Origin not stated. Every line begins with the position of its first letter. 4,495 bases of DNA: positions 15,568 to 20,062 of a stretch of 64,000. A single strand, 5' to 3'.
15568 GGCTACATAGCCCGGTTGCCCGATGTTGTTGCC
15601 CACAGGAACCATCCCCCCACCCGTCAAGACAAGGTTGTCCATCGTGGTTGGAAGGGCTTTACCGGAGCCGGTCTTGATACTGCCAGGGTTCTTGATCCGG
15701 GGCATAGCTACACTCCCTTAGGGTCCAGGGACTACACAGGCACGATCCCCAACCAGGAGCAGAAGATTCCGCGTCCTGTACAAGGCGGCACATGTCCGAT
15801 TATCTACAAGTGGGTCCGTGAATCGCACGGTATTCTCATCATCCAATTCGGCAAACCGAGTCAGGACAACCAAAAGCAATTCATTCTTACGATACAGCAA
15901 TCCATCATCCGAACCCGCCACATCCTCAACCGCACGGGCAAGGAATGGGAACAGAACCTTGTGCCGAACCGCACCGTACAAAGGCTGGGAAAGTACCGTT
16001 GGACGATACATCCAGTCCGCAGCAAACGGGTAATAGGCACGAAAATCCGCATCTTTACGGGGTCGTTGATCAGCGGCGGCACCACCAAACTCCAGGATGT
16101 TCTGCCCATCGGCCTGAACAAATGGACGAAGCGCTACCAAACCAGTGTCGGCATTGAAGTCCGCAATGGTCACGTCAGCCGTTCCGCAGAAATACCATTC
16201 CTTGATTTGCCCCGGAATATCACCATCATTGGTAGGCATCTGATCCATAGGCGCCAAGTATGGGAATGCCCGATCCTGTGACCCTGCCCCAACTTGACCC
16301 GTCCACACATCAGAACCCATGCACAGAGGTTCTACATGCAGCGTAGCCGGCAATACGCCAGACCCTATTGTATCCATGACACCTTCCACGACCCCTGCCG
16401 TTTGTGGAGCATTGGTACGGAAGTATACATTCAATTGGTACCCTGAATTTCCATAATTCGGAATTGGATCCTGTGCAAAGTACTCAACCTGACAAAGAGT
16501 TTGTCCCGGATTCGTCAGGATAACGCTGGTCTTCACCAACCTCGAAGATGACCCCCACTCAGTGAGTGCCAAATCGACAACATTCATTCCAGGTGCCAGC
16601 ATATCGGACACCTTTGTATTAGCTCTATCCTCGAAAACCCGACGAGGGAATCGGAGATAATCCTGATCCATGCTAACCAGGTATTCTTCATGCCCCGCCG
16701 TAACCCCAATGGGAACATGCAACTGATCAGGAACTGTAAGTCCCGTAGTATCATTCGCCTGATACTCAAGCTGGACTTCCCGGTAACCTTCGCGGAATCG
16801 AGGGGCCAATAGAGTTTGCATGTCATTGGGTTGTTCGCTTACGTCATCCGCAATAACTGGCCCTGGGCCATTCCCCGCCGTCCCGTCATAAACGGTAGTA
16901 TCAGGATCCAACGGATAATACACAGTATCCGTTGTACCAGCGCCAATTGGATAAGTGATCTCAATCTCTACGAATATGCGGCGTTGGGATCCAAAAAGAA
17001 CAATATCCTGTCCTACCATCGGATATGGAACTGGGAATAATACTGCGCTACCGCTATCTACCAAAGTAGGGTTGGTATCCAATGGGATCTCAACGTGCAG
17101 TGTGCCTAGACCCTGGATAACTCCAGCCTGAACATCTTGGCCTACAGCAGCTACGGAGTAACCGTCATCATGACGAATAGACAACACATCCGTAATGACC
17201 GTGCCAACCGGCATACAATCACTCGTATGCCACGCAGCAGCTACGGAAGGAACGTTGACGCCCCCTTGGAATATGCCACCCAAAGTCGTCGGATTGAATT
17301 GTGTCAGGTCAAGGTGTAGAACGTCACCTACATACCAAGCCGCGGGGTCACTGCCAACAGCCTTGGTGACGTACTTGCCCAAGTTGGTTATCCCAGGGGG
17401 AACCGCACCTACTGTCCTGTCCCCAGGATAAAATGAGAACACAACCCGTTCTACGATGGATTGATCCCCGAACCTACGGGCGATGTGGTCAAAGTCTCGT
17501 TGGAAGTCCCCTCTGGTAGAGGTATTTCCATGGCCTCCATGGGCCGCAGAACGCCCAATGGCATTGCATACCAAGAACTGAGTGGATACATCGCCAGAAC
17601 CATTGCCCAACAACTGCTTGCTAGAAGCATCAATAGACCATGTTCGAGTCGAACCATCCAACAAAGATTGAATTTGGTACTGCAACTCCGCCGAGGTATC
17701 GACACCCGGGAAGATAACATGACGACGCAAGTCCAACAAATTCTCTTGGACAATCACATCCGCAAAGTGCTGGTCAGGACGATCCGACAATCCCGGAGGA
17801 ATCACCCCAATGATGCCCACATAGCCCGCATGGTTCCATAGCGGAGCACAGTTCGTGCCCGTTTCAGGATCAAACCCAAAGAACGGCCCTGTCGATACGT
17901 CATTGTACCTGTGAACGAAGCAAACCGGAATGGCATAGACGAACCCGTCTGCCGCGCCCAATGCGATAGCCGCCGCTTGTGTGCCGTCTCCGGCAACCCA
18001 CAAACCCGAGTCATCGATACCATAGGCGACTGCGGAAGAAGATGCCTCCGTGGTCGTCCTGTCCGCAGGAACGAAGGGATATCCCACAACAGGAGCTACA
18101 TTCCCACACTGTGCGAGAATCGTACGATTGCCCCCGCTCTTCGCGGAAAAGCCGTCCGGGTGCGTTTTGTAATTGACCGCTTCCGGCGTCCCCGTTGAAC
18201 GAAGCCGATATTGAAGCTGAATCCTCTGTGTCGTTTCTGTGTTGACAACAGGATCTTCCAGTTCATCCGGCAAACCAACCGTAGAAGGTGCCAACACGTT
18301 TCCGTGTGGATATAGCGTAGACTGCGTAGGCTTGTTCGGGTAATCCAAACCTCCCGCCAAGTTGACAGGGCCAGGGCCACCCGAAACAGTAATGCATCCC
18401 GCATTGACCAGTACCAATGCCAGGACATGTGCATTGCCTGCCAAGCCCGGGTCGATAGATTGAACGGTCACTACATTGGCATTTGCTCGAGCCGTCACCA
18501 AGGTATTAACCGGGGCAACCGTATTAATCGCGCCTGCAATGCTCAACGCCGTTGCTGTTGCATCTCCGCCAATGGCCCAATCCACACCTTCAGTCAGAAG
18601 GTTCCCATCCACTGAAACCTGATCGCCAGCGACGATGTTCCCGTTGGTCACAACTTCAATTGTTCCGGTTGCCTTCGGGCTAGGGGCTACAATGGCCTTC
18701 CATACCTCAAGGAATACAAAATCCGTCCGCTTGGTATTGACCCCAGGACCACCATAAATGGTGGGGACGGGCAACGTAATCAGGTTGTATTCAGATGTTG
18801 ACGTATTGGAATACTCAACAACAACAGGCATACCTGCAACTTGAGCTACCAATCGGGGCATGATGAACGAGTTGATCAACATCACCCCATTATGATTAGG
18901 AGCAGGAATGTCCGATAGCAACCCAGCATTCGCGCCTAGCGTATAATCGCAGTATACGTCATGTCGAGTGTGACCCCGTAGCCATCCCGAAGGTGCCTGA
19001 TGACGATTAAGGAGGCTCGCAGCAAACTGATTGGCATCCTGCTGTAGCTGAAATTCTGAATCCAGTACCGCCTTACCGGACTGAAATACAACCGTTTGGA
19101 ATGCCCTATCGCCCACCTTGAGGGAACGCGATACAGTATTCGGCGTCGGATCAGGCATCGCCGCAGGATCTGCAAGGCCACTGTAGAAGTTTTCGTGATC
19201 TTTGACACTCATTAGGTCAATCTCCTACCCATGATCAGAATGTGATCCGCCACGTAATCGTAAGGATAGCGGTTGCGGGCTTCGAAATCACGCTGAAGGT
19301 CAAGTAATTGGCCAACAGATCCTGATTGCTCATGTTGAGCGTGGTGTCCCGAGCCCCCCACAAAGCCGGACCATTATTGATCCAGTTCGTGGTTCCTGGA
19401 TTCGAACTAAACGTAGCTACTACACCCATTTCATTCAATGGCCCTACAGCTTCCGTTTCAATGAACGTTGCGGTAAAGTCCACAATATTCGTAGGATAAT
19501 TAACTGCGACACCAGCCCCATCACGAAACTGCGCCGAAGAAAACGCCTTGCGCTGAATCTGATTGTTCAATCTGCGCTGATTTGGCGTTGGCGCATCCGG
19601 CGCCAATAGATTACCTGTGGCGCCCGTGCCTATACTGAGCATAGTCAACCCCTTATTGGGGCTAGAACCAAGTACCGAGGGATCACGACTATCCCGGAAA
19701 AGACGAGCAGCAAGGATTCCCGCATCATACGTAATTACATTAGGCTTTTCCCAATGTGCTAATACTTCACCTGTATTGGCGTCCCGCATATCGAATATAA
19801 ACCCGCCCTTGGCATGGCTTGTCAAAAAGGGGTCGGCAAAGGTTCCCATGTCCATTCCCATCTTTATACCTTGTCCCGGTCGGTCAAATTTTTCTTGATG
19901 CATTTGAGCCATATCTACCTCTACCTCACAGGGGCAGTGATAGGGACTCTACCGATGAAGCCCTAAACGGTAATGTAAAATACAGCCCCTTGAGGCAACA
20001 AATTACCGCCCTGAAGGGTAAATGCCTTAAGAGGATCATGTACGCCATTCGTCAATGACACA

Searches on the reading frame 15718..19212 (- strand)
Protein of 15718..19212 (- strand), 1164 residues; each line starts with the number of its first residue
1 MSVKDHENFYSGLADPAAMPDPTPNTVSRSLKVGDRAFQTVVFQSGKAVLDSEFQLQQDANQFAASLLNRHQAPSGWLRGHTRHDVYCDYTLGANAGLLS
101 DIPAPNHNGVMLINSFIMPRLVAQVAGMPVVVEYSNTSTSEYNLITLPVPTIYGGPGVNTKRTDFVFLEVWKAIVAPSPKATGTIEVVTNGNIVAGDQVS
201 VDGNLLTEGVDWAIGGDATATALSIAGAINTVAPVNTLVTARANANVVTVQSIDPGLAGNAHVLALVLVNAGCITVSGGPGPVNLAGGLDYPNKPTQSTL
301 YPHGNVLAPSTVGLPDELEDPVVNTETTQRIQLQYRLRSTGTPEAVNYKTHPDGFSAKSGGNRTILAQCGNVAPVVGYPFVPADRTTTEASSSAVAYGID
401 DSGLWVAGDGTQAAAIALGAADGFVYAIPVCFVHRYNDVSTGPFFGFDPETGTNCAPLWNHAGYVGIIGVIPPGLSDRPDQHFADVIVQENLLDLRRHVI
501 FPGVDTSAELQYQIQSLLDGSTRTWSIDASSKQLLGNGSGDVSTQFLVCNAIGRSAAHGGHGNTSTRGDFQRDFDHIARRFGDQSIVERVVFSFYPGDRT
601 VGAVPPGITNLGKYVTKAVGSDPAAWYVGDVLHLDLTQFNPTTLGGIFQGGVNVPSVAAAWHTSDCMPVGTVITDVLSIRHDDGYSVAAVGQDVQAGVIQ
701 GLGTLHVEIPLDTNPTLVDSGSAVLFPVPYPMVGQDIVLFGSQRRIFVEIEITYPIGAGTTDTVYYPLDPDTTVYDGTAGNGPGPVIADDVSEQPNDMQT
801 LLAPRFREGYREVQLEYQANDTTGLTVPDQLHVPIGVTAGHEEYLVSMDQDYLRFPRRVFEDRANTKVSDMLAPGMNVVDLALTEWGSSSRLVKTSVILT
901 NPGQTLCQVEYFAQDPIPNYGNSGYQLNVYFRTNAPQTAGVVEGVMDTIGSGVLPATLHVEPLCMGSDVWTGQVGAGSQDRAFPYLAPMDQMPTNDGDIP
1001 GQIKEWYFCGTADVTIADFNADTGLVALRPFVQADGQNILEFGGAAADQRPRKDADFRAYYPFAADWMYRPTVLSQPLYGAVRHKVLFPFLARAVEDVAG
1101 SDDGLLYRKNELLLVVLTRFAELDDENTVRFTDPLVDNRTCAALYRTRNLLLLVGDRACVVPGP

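Call 109: search_protein_families(library=phrogs, proteins=[window:15718-19212:-], max_evalue=0.001)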
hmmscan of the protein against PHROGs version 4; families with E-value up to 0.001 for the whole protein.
window:15718-19212:- (1164 aa): 1 family
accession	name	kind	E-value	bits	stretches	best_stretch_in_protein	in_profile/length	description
phrog_28344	-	unknown function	3.1e-06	28.1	1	180-289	88-190/205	-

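Call 128: search_protein_families(library=pfam, proteins=[window:15718-19212:-], max_evalue=0.05)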
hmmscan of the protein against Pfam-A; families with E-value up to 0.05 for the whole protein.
window:15718-19212:- (1164 aa): 0 families

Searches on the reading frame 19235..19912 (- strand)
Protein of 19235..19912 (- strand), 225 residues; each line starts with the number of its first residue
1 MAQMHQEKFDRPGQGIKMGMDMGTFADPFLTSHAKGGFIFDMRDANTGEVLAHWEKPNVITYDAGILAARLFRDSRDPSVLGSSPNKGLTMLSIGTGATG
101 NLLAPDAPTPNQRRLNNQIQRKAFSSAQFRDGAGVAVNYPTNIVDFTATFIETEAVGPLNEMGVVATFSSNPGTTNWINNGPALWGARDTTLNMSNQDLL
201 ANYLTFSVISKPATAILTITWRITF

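Call 109: search_protein_families(library=phrogs, proteins=[window:19235-19912:-], max_evalue=0.001)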
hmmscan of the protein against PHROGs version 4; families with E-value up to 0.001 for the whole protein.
window:19235-19912:- (225 aa): 1 family
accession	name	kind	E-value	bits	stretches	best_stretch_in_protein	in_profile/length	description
phrog_5417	-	unknown function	9.3e-18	65.5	1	33-225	9-156/156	-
